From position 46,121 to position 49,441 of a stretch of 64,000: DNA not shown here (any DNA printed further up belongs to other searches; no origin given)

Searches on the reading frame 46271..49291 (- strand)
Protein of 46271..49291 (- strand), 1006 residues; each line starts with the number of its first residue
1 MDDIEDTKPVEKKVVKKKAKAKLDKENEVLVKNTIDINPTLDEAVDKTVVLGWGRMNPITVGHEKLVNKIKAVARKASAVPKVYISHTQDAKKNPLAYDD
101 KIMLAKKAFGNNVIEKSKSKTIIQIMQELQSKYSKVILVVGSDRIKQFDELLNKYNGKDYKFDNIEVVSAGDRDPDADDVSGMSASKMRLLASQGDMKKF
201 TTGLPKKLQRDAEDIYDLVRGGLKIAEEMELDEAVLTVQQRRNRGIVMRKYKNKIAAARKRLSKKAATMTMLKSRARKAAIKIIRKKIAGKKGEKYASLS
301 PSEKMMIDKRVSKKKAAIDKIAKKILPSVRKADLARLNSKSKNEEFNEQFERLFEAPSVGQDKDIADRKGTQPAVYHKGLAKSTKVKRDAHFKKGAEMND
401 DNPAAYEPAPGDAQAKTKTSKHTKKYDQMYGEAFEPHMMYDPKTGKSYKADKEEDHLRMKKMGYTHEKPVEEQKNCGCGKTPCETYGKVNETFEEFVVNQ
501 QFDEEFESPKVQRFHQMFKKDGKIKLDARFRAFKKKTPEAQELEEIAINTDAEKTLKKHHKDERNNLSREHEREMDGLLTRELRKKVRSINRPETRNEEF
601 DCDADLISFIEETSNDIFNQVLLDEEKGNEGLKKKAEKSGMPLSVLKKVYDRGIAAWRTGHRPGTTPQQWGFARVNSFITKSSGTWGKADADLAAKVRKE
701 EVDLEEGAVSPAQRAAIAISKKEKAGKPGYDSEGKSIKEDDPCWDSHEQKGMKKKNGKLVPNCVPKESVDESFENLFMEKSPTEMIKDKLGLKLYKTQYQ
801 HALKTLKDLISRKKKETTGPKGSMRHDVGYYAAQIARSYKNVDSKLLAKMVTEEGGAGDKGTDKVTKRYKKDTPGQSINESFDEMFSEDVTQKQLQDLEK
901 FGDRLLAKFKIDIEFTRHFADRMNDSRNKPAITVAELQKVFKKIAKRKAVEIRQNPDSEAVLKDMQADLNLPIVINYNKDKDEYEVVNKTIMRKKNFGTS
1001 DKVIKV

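Call 27: search_protein_families(library=phrogs, proteins=[window:46271-49291:-], max_evalue=0.001)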
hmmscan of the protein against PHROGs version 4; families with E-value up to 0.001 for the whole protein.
window:46271-49291:- (1006 aa): 8 families
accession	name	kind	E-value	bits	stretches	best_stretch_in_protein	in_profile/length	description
phrog_3041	-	other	3.1e-97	327.6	3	25-324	26-311/678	cytidyltransferase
phrog_23027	-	unknown function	8.7e-77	260.2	2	24-399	19-396/602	-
phrog_395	-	other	8.5e-39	135.3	1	47-229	11-204/373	cytidyltransferase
phrog_455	-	unknown function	3.5e-23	84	1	16-367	386-735/764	-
phrog_14518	-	unknown function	7.1e-14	52.7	1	890-1004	3-121/125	-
phrog_9737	-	unknown function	1.1e-11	45.9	1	633-779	194-274/297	-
phrog_28338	-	unknown function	6.6e-07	30.7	1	632-699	19-84/89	-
phrog_36547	-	unknown function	1.7e-05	26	1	738-772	79-114/188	-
